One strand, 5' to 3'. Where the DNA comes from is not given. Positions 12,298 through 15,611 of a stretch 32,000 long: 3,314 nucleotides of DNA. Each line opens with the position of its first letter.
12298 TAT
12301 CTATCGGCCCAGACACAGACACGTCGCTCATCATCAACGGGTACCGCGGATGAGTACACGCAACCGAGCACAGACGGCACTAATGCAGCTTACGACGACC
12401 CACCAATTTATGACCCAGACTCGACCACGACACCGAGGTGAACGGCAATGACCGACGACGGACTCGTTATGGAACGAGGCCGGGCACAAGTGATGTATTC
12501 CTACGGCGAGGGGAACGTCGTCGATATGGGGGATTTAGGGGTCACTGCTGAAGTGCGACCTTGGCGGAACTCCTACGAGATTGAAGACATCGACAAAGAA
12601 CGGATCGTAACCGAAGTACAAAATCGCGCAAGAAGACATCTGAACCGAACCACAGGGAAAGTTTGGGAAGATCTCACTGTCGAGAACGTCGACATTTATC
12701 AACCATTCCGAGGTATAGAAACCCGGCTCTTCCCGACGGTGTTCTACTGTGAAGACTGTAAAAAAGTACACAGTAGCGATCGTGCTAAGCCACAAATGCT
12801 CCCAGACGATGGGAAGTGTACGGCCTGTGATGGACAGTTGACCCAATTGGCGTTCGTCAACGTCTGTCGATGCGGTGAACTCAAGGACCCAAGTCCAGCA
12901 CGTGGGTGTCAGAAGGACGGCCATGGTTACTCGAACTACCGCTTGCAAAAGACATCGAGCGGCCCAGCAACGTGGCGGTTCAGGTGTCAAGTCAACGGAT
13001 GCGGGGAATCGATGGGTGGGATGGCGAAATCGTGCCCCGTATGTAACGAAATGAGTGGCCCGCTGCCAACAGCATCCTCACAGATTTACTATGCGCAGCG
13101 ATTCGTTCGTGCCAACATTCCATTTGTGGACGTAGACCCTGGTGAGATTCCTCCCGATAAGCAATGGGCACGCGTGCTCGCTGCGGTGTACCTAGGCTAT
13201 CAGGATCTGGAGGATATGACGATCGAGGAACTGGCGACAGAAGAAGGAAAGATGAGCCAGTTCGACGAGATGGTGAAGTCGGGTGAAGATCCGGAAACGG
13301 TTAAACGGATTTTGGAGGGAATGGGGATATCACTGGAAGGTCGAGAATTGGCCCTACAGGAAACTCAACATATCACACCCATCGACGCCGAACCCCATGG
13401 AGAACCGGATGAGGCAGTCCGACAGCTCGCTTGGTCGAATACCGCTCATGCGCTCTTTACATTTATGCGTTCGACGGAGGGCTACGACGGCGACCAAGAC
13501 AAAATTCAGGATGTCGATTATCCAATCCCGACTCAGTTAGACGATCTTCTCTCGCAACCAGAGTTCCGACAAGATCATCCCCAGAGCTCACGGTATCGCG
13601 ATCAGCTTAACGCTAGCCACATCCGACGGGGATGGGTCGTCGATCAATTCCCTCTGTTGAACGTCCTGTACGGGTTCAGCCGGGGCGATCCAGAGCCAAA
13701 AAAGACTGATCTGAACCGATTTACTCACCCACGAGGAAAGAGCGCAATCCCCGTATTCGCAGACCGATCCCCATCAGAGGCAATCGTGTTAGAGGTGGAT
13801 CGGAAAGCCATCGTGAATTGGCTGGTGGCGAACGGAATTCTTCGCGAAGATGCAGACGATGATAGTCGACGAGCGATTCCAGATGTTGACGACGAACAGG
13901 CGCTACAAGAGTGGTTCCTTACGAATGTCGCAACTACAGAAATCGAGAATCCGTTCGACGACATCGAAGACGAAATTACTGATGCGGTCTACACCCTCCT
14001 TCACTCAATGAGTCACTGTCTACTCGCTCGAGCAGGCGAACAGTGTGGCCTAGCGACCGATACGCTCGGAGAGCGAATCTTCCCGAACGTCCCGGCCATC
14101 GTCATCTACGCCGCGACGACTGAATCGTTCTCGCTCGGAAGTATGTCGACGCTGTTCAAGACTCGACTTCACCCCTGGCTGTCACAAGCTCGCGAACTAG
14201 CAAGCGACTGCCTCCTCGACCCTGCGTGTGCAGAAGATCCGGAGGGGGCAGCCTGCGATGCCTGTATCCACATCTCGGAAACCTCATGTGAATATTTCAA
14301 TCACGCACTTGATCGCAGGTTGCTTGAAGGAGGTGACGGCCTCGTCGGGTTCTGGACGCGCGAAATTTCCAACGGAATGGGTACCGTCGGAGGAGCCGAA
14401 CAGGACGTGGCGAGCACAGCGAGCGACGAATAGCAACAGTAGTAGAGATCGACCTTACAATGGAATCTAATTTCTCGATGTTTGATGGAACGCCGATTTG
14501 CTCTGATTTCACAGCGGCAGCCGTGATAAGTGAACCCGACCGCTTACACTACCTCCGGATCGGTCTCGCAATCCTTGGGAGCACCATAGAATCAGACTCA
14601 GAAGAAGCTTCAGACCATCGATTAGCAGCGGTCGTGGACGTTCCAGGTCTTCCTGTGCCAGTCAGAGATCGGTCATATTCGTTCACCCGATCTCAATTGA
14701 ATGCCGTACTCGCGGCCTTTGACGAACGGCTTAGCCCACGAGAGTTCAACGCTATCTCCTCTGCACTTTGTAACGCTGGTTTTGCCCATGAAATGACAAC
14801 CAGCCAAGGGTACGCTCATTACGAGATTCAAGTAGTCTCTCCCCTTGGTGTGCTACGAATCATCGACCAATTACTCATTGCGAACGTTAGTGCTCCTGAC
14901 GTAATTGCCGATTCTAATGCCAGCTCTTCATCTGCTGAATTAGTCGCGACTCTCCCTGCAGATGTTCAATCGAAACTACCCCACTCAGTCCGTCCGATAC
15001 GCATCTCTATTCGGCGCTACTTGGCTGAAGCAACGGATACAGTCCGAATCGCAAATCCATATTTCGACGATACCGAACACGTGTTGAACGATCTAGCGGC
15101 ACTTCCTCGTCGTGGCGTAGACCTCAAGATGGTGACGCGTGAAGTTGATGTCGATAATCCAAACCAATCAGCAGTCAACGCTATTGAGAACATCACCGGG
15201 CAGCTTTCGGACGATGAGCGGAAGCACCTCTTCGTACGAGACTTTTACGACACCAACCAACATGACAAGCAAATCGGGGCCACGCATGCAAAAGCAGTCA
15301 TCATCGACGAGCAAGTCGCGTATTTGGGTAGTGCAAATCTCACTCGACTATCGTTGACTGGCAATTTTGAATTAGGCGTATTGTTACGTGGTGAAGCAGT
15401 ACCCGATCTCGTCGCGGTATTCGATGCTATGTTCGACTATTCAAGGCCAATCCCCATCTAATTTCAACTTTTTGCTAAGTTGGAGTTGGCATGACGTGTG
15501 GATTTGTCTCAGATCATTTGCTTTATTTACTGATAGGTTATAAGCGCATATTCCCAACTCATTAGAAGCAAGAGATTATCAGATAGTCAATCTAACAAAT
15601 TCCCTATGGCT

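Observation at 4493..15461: Five-gene DISARM (class 2-like) defence operon on a haloarchaeal replicon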

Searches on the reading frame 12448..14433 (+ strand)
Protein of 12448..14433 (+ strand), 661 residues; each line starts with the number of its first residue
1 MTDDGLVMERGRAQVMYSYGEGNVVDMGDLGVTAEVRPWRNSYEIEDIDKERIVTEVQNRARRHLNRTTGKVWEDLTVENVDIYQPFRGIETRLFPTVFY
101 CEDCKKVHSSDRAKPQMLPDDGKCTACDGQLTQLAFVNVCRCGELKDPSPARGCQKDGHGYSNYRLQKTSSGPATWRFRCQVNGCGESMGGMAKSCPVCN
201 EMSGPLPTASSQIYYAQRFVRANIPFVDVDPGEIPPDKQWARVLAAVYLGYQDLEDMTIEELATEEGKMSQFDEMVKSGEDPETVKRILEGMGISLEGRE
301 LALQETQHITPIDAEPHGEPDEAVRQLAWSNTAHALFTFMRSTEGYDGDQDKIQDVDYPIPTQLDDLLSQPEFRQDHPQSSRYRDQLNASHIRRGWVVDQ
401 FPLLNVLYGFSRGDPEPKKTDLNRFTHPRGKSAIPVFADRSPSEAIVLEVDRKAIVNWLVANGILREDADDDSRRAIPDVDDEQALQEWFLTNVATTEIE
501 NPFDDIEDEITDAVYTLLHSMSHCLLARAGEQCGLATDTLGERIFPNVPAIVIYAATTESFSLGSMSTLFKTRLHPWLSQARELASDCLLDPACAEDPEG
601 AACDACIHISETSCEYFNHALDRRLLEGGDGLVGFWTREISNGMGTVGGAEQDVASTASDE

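Call 3: search_protein_families(library=pfam, proteins=[window:12448-14433:+], max_evalue=0.01)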
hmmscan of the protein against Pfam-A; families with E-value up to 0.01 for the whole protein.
window:12448-14433:+ (661 aa): 0 families

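Call 4: search_protein_families(library=padloc, proteins=[window:12448-14433:+], max_evalue=0.01)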
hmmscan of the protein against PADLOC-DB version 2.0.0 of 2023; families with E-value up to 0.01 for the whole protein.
window:12448-14433:+ (661 aa): 5 families
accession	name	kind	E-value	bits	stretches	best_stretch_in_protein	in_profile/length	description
PDLC02582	DrmB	-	2.8e-132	440.5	2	258-637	277-645/649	DrmB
PDLC02584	DrmB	-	2.9e-17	60.7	1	508-627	299-431/445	DrmB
PDLC02583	DrmB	-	3.8e-17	60.6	1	477-627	437-602/606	DrmB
PDLC02579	DrmB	-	7.6e-15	52.6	1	507-626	167-301/314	DrmB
PDLC02581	DrmB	-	5.1e-07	26.5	1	391-615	314-530/585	DrmB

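Call 5: search_protein_families(library=pfam, proteins=[window:12448-14433:+], max_evalue=10)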
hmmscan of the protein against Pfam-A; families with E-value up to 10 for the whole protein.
window:12448-14433:+ (661 aa): 2 families
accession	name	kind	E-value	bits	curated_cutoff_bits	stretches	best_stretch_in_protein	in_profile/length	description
PF08190.17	PIH1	-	0.054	13.4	24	1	117-165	28-77/166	PIH1 N-terminal domain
PF01155.25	HypA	-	8.1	7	28.9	1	92-134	64-99/112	Hydrogenase/urease nickel incorporation, metallochaperone, hypA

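Call 6: search_protein_families(library=ncbifam, proteins=[window:12448-14433:+], max_evalue=0.01)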
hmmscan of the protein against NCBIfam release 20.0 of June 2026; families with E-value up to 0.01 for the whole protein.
window:12448-14433:+ (661 aa): 1 family
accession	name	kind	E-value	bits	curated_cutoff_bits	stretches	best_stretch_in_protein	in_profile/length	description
NF038324.1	DrmB_fam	subfamily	6.6e-36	124.3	240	2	385-626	359-601/604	DrmB family protein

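Call 24: search_solved_structures(query=window:12448-14433:+, max_evalue=1, show_alignments=2)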
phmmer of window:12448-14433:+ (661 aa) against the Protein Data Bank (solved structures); distinct sequences matched with E-value up to 1: 1.
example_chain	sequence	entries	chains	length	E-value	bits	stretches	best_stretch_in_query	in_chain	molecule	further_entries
7s9v_B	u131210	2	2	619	1.6e-11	46.4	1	510-626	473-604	DrmB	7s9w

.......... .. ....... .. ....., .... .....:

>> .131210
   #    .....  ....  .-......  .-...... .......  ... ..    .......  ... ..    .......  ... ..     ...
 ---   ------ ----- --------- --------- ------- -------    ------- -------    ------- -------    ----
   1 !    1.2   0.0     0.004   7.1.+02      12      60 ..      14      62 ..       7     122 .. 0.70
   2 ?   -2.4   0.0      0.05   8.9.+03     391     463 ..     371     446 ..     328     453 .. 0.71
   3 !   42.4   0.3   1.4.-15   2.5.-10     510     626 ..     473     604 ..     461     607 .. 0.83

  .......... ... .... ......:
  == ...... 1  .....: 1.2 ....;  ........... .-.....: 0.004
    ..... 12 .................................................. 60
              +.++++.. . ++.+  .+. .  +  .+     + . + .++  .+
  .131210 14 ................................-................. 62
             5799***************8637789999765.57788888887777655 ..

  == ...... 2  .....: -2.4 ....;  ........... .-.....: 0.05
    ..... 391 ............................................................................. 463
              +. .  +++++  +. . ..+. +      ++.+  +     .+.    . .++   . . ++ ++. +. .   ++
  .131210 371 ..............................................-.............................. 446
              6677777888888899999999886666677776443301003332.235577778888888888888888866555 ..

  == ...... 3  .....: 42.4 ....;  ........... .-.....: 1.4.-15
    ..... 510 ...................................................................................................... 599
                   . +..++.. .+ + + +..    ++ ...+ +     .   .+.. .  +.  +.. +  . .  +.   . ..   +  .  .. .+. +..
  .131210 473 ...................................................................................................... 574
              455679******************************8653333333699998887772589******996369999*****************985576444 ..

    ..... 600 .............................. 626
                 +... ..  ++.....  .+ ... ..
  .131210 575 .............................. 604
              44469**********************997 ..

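Call 75: search_solved_structures(query=A4, max_evalue=10, show_alignments=0)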
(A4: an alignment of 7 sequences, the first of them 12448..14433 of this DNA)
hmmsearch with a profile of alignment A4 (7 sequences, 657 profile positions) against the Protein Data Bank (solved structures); distinct sequences matched with E-value up to 10: 2.
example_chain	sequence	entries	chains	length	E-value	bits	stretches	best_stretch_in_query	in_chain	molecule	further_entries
7s9v_B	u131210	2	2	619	2.6e-14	55.7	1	511-623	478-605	DrmB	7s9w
2ctt_A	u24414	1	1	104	7.8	7.9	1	141-197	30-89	DnaJ homolog subfamily A member 3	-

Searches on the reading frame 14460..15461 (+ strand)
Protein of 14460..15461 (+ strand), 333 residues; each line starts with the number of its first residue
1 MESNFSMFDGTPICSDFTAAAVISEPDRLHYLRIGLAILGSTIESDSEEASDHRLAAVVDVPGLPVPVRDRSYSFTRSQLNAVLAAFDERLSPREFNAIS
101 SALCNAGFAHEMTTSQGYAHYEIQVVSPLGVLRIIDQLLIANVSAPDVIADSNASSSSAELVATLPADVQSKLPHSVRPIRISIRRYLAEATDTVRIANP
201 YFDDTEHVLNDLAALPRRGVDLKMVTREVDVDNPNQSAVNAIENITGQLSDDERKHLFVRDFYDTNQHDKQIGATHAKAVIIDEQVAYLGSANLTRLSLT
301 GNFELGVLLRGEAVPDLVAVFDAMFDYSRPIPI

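Call 3: search_protein_families(library=pfam, proteins=[window:14460-15461:+], max_evalue=0.01)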
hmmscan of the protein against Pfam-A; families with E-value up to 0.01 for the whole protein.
window:14460-15461:+ (333 aa): 2 families
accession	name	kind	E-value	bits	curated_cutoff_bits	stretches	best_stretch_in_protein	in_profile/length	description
PF13091.12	PLDc_2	-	2.4e-18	66.7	27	1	185-326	2-129/132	PLD-like domain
PF00614.28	PLDc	-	5.3e-06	26.7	21.9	1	273-296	3-26/28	Phospholipase D Active site motif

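Call 4: search_protein_families(library=padloc, proteins=[window:14460-15461:+], max_evalue=0.01)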
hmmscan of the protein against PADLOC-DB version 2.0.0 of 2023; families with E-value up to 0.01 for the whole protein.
window:14460-15461:+ (333 aa): 31 families (the best 25 are shown)
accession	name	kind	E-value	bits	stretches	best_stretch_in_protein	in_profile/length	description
PDLC02601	DrmC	-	7.2e-46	154.9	1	86-331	47-291/295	DrmC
PDLC02604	DrmC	-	8.2e-21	72.4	1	251-331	6-88/92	DrmC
PDLC02614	DrmC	-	7.9e-17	59.5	1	176-324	18-150/153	DrmC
PDLC02585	DrmC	-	2.8e-15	54.6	1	138-318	68-237/253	DrmC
PDLC02607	DrmC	-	8.7e-14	49.4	1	151-324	86-253/265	DrmC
PDLC02597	DrmC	-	2.1e-13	48.7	1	148-325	69-232/242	DrmC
PDLC02606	DrmC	-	2e-12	45.2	1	154-318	13-166/182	DrmC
PDLC02600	DrmC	-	4.9e-12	44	1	158-331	82-268/286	DrmC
PDLC02602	DrmC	-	8.2e-11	39.5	1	216-318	143-241/381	DrmC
PDLC02616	DrmC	-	4e-10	37.7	1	253-321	145-212/224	DrmC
PDLC02588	DrmC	-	6.9e-10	37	1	263-318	181-236/256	DrmC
PDLC02595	DrmC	-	8.2e-10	36.9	1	204-324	145-258/269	DrmC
PDLC02605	DrmC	-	4.1e-09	34.4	1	217-317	153-251/270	DrmC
PDLC02594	DrmC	-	5.6e-09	33.8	1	154-314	73-217/240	DrmC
PDLC02589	DrmC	-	1.1e-08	32.5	1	210-315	141-243/264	DrmC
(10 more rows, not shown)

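Call 6: search_protein_families(library=ncbifam, proteins=[window:14460-15461:+], max_evalue=0.01)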
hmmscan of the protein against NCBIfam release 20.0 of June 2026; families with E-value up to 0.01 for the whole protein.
window:14460-15461:+ (333 aa): 7 families
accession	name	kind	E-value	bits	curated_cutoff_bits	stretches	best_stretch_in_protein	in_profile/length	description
NF038319.1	DISARM_DrmC_I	equivalog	2e-20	73.4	133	1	150-318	69-227/236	DISARM system phospholipase D-like protein DrmC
NF008427.0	PRK11263.1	equivalog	1.5e-07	30.8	281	1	184-313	212-327/409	cardiolipin synthase ClsB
TIGR04265.1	bac_cardiolipin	equivalog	3e-07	29.7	290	1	188-329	327-455/483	cardiolipin synthase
NF009107.0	PRK12452.1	equivalog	0.00035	19.4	787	1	186-329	351-481/509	cardiolipin synthase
NF010491.0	PRK13912.1-2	equivalog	0.0006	19.6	225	1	188-310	45-156/180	nuclease NucT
NF010492.0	PRK13912.1-3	equivalog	0.0012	18.4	297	1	266-305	112-151/178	nuclease NucT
NF010490.0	PRK13912.1-1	equivalog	0.0045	17.1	211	1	271-305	105-135/159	nuclease NucT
